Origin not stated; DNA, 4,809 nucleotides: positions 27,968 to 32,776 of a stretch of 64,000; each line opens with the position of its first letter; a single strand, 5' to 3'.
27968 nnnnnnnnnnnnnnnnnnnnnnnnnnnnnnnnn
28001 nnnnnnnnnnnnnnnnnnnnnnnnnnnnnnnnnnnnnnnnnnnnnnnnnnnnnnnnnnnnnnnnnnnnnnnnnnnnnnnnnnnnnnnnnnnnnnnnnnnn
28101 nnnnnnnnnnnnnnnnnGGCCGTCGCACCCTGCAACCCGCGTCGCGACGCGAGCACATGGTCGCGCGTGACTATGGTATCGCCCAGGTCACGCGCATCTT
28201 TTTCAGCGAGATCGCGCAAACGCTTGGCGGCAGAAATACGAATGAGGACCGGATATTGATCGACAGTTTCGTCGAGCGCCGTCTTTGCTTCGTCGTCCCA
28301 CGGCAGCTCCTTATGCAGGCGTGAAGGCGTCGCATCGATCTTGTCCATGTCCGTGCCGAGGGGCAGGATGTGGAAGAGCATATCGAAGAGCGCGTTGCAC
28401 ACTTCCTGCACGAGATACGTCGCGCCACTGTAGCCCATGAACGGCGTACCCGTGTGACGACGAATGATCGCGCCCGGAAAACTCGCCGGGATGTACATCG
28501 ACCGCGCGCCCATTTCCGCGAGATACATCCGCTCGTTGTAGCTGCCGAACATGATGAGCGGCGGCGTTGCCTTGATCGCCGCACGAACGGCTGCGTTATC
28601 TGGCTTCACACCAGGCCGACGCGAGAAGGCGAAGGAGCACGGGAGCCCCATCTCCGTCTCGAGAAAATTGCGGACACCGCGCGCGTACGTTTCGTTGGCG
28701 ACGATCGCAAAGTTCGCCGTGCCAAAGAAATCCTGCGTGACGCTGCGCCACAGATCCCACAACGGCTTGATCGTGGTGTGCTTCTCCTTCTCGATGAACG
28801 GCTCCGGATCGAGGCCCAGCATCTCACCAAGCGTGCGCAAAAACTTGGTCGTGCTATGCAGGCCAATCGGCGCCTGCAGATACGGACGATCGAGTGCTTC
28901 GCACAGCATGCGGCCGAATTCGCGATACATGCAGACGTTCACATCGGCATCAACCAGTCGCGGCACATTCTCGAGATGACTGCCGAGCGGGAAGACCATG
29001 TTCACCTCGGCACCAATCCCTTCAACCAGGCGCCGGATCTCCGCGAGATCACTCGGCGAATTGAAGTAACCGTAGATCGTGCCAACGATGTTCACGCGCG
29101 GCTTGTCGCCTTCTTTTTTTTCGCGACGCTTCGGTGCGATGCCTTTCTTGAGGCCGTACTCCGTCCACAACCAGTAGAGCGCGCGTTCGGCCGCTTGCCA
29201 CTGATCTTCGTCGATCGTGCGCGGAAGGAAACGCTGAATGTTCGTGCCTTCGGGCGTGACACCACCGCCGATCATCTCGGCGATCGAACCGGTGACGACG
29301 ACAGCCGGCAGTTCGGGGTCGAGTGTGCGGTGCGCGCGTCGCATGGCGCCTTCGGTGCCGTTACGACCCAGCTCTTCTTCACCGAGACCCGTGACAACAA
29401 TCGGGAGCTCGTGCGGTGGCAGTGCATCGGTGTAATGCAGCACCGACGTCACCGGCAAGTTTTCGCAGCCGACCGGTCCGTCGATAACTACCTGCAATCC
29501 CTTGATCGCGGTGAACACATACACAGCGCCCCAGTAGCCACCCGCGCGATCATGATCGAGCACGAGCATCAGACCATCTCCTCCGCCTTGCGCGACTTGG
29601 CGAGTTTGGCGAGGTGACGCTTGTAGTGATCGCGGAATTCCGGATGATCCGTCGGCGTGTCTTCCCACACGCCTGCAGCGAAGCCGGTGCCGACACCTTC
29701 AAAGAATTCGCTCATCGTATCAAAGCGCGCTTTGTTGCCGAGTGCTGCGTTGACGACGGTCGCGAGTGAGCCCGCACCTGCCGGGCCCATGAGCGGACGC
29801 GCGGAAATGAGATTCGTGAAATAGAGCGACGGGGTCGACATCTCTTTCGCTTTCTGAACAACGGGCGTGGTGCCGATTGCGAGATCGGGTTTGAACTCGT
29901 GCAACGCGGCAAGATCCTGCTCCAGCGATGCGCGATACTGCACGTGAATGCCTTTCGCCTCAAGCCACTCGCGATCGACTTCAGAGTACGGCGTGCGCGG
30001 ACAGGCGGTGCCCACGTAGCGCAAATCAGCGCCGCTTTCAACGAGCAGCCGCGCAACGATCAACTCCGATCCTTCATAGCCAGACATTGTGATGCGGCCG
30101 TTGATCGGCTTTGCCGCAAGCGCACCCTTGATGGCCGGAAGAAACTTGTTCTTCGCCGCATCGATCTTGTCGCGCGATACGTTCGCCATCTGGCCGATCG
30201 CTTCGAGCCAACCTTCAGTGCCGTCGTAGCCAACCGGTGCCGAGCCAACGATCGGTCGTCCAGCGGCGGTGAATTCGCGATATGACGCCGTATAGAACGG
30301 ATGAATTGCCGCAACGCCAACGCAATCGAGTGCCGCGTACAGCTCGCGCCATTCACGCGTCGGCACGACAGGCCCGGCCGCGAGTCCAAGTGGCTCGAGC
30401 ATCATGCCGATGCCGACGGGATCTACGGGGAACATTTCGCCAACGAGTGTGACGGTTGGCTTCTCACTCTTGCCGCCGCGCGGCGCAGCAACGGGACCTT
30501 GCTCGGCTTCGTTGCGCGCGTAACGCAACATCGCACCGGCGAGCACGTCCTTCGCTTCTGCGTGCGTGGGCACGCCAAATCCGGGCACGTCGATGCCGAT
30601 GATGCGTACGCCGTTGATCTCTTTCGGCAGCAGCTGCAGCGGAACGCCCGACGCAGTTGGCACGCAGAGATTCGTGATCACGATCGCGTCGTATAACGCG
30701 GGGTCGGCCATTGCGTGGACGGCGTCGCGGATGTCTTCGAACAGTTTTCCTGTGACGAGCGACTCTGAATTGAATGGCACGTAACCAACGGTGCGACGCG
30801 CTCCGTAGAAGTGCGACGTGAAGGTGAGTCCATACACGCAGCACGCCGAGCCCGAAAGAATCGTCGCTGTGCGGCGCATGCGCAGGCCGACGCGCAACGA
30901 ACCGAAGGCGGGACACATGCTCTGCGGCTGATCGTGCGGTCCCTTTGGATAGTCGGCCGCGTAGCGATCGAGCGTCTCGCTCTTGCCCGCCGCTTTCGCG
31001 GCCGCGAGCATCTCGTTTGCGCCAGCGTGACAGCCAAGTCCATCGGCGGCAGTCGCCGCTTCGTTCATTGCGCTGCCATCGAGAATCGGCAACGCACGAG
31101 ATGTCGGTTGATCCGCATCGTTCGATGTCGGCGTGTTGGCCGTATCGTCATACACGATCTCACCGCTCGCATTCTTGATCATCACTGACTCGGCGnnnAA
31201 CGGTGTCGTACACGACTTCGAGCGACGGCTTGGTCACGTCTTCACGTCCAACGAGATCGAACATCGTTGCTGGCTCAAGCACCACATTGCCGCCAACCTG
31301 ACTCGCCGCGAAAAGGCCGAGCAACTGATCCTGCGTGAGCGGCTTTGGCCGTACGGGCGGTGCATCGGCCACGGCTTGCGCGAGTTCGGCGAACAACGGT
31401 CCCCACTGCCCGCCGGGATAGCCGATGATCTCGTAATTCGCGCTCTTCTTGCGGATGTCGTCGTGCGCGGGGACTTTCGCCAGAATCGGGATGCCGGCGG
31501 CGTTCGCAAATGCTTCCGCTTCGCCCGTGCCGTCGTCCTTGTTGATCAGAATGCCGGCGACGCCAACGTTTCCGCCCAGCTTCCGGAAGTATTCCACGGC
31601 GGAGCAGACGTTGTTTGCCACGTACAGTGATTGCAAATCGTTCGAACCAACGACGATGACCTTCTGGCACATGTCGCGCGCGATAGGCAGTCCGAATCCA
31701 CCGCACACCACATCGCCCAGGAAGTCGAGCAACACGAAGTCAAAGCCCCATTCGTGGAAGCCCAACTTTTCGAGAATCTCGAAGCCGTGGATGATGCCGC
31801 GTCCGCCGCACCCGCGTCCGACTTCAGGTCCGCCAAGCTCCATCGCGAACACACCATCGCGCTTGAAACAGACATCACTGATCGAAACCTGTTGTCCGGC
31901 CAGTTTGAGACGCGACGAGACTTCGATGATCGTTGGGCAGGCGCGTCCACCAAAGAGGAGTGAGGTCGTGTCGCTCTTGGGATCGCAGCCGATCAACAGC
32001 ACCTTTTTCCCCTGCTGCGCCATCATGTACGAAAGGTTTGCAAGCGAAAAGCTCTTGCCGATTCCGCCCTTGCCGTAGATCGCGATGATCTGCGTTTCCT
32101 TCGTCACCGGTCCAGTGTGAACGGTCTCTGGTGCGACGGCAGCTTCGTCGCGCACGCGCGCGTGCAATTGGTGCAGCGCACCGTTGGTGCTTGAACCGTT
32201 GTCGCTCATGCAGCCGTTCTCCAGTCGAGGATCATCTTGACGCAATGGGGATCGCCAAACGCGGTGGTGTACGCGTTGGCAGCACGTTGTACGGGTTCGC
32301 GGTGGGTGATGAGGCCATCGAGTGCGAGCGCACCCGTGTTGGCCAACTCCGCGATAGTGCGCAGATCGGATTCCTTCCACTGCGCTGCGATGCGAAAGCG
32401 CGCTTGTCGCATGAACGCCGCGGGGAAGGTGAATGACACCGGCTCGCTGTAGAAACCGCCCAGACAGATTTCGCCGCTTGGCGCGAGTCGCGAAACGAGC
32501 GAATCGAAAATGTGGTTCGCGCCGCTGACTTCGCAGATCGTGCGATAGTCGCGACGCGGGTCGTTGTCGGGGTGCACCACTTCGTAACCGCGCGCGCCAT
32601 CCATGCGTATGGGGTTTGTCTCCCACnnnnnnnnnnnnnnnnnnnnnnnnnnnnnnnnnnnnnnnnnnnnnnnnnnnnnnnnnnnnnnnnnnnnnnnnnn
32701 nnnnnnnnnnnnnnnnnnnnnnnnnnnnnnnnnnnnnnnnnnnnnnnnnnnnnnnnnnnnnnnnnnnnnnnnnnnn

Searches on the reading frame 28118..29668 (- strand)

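Call 52: search_protein_families(library=pfam, proteins=[window:28118-29668:-], max_evalue=0.00001)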
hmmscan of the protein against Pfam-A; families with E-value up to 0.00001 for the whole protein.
window:28118-29668:- (517 aa): 2 families
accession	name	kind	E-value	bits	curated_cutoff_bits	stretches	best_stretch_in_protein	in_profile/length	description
PF00148.24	Oxidored_nitro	-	1.9e-40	139.4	28.6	1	45-427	3-398/399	Nitrogenase component 1 type Oxidoreductase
PF08369.16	PCP_red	-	3.3e-07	30.7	32.5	1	457-507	1-43/45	Proto-chlorophyllide reductase 57 kD subunit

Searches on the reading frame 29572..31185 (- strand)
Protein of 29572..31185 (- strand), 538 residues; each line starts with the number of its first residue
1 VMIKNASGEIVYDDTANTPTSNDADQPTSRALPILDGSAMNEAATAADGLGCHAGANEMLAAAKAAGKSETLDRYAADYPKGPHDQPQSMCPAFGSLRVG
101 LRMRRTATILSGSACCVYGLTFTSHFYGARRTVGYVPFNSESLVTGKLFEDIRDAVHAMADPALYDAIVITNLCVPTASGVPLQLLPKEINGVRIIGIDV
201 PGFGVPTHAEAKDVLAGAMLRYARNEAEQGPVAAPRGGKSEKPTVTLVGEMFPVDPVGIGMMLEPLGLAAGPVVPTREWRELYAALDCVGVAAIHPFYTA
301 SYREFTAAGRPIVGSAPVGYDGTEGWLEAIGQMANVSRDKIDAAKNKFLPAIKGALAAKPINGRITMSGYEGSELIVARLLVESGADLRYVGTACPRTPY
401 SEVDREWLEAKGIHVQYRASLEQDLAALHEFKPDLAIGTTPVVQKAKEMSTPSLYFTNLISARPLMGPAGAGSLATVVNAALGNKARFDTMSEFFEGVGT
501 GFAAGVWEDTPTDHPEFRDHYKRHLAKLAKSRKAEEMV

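Call 52: search_protein_families(library=pfam, proteins=[window:29572-31185:-], max_evalue=0.00001)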
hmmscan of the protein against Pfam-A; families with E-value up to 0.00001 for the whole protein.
window:29572-31185:- (538 aa): 1 family
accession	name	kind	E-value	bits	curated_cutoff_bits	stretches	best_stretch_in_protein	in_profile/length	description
PF00148.24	Oxidored_nitro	-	4.1e-47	161.4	28.6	1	91-481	1-397/399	Nitrogenase component 1 type Oxidoreductase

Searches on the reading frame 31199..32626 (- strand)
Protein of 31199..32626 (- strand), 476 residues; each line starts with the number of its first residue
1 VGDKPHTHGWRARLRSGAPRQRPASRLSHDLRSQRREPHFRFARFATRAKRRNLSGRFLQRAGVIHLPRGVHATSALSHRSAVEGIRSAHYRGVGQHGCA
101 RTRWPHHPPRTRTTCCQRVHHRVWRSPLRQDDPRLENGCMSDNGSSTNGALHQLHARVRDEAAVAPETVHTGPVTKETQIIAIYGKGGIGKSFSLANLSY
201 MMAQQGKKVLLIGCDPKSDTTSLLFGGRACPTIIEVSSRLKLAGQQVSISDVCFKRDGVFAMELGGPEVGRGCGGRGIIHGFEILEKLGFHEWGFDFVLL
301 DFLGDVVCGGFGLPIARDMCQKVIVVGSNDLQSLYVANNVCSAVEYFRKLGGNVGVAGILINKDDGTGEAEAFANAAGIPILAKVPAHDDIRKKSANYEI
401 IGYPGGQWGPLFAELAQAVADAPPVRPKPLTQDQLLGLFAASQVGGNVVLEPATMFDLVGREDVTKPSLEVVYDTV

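Call 52: search_protein_families(library=pfam, proteins=[window:31199-32626:-], max_evalue=0.00001)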
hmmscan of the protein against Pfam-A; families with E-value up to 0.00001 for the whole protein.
window:31199-32626:- (476 aa): 5 families
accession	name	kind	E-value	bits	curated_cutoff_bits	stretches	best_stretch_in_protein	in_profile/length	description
PF00142.24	Fer4_NifH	-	1.7e-94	316.7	25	1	179-441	1-267/271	4Fe-4S iron sulfur cluster binding proteins, NifH/frxC family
PF01656.29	CbiA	-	1.4e-13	51.3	25.4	1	180-397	1-121/125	CobQ/CobB/MinD/ParA nucleotide binding domain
PF13614.12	AAA_31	-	5.1e-09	36.7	27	1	179-224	2-48/177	AAA domain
PF10609.15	ParA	-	2.2e-06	27.7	27.1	0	180-215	6-41/246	NUBPL iron-transfer P-loop NTPase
PF02374.21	ArsA_ATPase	-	6.6e-06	26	24.3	1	179-217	2-40/305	Anion-transporting ATPase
